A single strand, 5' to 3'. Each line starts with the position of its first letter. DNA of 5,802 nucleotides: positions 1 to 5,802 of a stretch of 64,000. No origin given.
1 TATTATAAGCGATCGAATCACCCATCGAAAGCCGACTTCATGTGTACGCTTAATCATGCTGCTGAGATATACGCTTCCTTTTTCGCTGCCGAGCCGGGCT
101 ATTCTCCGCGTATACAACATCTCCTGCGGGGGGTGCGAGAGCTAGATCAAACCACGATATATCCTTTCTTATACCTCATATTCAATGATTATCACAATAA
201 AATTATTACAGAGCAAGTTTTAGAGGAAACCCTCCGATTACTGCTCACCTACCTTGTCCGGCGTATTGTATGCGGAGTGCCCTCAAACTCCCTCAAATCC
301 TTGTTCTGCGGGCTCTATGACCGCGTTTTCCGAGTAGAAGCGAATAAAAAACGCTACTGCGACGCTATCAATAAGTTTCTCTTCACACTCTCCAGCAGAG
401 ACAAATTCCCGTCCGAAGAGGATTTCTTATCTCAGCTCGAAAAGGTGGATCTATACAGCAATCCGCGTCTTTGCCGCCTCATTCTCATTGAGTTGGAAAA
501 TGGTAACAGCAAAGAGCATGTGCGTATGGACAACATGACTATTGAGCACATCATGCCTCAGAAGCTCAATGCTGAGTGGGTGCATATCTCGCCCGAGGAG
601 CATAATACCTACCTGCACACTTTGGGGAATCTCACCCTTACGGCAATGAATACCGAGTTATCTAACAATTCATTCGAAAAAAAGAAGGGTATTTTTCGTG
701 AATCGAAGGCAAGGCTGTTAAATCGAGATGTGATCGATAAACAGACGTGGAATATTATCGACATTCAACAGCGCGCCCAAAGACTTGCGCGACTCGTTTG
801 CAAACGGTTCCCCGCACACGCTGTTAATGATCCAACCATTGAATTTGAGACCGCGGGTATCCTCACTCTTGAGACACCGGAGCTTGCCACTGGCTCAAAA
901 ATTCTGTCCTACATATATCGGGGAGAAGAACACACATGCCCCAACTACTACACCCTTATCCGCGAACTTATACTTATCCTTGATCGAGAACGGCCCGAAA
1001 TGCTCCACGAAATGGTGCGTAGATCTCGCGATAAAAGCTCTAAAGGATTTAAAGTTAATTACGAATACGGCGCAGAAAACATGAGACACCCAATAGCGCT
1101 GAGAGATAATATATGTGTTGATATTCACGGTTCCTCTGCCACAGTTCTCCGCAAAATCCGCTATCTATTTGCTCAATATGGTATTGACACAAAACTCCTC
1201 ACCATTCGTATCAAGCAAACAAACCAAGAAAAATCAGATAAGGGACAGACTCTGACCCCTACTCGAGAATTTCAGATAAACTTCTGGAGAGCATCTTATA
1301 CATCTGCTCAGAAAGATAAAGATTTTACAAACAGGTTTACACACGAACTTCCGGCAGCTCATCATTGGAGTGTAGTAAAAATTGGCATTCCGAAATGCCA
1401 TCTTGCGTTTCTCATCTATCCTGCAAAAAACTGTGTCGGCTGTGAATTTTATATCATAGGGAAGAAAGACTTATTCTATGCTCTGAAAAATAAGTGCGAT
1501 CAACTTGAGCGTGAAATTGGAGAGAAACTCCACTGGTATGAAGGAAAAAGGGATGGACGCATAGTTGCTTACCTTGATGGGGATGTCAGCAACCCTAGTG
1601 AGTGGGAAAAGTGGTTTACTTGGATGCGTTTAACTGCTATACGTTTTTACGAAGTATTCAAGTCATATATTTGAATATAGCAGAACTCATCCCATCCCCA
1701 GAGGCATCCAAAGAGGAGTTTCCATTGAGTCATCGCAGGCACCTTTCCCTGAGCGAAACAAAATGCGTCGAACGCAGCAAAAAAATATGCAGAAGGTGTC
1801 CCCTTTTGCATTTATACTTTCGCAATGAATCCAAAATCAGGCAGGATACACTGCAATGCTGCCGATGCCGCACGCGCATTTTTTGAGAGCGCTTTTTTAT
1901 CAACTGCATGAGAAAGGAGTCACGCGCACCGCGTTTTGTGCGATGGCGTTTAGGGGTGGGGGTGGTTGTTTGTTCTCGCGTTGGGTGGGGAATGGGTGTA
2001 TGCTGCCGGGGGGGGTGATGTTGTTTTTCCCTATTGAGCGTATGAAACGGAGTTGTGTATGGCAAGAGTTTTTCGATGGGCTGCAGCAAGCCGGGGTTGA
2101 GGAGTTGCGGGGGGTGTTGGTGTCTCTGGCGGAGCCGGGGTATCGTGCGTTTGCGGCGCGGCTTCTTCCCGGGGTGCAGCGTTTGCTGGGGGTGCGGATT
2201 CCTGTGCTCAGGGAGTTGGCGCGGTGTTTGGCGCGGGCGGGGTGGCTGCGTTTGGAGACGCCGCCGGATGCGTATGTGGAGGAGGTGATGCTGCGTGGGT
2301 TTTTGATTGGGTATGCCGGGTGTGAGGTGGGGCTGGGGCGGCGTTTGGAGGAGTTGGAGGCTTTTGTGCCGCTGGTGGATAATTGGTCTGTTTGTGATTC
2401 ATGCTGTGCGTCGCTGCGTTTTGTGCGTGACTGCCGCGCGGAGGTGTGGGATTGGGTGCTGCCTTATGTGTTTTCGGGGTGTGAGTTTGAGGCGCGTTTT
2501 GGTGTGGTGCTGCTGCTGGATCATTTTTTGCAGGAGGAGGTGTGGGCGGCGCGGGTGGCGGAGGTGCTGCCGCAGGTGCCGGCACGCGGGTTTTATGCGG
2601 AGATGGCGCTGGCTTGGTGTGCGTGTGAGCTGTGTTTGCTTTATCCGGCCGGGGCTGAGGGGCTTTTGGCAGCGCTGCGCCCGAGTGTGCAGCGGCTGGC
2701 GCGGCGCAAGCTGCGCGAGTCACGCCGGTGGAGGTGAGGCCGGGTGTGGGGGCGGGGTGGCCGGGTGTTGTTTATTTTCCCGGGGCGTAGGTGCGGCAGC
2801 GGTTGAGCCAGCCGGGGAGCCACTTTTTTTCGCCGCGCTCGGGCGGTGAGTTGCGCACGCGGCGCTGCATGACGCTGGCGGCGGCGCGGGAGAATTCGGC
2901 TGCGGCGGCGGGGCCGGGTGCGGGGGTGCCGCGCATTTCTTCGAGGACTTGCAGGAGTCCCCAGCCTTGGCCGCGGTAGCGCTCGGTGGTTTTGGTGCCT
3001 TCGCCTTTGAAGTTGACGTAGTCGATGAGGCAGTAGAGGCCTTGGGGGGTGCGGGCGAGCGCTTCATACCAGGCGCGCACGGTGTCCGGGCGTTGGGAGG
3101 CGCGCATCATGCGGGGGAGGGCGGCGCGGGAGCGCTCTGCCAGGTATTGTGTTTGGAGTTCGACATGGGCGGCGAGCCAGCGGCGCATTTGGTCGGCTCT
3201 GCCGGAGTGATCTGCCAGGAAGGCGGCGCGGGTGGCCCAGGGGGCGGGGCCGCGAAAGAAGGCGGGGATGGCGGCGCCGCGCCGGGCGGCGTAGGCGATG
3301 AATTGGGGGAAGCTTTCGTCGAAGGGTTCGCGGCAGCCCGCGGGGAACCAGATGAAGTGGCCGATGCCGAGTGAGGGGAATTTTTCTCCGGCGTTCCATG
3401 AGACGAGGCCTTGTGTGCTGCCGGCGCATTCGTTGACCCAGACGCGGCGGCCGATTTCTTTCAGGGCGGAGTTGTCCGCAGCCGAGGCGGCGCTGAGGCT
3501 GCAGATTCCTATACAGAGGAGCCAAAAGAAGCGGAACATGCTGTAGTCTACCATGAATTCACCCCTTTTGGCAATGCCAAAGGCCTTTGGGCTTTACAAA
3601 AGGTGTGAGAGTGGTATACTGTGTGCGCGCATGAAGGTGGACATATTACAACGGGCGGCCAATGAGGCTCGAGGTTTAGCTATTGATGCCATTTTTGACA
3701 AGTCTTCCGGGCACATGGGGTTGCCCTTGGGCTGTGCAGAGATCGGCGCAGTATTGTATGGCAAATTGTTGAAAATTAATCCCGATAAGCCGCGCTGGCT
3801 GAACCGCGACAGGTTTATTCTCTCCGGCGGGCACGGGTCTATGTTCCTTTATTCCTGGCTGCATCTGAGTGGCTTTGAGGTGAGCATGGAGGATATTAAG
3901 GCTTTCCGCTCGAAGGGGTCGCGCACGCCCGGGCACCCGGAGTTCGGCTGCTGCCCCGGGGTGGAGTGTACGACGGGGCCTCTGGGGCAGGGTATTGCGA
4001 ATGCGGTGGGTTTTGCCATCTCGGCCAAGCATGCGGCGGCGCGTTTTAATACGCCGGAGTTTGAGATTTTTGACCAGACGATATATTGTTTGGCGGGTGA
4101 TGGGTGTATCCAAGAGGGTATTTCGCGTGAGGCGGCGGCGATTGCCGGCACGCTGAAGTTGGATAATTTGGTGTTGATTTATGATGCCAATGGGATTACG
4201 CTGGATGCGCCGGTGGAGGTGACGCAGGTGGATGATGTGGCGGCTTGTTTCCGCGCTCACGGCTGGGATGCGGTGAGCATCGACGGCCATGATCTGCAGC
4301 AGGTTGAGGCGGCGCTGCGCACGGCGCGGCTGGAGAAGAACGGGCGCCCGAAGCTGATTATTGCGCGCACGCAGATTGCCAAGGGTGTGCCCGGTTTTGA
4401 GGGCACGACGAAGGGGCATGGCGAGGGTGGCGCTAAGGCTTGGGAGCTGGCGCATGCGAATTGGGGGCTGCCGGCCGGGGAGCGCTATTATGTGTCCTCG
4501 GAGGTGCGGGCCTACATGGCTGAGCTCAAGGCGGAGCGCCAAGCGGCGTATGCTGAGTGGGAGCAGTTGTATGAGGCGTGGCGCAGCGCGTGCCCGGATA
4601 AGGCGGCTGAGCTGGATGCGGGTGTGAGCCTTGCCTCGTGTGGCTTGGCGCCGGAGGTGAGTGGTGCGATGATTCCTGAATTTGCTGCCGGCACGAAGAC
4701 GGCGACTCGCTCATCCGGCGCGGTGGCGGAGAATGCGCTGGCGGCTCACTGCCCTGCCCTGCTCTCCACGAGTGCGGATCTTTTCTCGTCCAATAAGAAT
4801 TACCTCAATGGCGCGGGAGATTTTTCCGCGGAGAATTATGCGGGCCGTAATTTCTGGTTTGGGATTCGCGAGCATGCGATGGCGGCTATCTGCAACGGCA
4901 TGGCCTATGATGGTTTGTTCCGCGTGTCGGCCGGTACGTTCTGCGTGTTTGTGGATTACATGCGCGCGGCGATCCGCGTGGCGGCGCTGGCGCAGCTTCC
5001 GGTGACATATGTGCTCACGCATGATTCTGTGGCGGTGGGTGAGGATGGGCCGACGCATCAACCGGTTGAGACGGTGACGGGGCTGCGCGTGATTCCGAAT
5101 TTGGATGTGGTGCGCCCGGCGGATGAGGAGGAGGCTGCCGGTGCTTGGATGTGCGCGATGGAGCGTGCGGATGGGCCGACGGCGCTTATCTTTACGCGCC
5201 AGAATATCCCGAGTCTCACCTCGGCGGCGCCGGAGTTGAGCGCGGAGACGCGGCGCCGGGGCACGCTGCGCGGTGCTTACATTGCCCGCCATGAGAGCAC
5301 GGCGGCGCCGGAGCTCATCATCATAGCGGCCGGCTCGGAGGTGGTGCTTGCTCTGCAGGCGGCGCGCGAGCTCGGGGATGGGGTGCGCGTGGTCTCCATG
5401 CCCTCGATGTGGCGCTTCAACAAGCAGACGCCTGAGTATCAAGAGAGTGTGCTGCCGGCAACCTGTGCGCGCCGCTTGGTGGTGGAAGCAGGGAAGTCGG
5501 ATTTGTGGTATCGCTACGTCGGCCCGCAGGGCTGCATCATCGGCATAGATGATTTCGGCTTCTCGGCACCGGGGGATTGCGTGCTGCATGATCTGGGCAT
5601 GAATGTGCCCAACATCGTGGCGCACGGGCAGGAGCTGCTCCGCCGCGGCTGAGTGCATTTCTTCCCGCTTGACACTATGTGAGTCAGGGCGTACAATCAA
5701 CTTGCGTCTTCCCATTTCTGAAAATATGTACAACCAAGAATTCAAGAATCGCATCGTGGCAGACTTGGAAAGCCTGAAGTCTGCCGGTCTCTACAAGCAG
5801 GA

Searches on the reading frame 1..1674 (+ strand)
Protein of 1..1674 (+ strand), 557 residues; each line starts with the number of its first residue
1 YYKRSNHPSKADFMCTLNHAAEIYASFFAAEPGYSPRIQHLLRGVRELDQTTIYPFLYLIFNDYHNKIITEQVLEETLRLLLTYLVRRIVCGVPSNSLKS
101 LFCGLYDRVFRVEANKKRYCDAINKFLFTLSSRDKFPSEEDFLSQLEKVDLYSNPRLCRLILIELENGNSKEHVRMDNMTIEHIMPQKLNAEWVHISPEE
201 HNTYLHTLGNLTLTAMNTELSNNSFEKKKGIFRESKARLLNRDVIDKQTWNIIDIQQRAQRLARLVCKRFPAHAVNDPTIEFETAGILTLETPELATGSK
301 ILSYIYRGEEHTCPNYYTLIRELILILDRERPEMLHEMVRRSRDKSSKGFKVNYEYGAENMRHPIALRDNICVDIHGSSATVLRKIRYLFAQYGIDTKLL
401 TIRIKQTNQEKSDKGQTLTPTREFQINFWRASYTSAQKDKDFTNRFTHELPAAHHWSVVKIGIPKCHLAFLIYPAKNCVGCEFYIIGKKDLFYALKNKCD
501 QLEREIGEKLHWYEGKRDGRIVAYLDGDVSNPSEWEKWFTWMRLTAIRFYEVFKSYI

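Call 46: search_protein_families(library=pfam, proteins=[window:1-1674:+])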
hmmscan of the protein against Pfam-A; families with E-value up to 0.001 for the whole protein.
window:1-1674:+ (557 aa): 2 families
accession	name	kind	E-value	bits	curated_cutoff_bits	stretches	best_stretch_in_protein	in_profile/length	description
PF07510.16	GmrSD_C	-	8.4e-25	87.7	23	1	137-264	2-137/138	GmrSD restriction endonucleases, C-terminal domain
PF14088.11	DUF4268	-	1.8e-20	73.8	27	1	425-557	2-140/140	Domain of unknown function (DUF4268)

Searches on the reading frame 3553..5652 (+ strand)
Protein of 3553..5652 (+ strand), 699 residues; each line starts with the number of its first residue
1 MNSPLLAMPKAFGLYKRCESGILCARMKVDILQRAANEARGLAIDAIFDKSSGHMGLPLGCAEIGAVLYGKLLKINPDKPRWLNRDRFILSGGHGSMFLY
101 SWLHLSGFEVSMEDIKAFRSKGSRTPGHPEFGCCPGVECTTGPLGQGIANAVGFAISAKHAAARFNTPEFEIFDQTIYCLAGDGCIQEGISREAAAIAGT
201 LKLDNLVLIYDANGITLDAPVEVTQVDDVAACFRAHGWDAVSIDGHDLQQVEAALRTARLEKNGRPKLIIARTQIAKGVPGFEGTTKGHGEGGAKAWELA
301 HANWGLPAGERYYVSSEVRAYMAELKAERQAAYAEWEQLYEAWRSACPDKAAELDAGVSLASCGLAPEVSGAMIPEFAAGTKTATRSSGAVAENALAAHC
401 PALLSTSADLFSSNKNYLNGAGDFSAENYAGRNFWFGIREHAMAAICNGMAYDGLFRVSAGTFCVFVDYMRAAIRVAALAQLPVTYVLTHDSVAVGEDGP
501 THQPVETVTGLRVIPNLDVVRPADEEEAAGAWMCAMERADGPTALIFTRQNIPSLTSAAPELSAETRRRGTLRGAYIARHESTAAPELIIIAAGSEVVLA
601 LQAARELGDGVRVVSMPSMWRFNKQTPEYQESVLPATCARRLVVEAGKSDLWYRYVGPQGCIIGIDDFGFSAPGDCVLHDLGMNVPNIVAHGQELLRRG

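Call 46: search_protein_families(library=pfam, proteins=[window:3553-5652:+])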
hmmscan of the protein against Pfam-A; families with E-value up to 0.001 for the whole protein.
window:3553-5652:+ (699 aa): 4 families
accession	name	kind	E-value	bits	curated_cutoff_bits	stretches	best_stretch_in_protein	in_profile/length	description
PF00456.26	Transketolase_N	-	5.7e-108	361.3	22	1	33-357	3-328/334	Transketolase, thiamine diphosphate binding domain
PF02779.29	Transket_pyr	-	3.6e-45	154.2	27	1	384-553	4-173/174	Transketolase, pyrimidine binding domain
PF22613.1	Transketolase_C_1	-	4.1e-30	104.7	27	1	574-683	1-112/113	Transketolase-like TK C-terminal domain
PF02780.25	Transketolase_C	-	3e-06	27.6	25.9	1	585-685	9-121/124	Transketolase, C-terminal domain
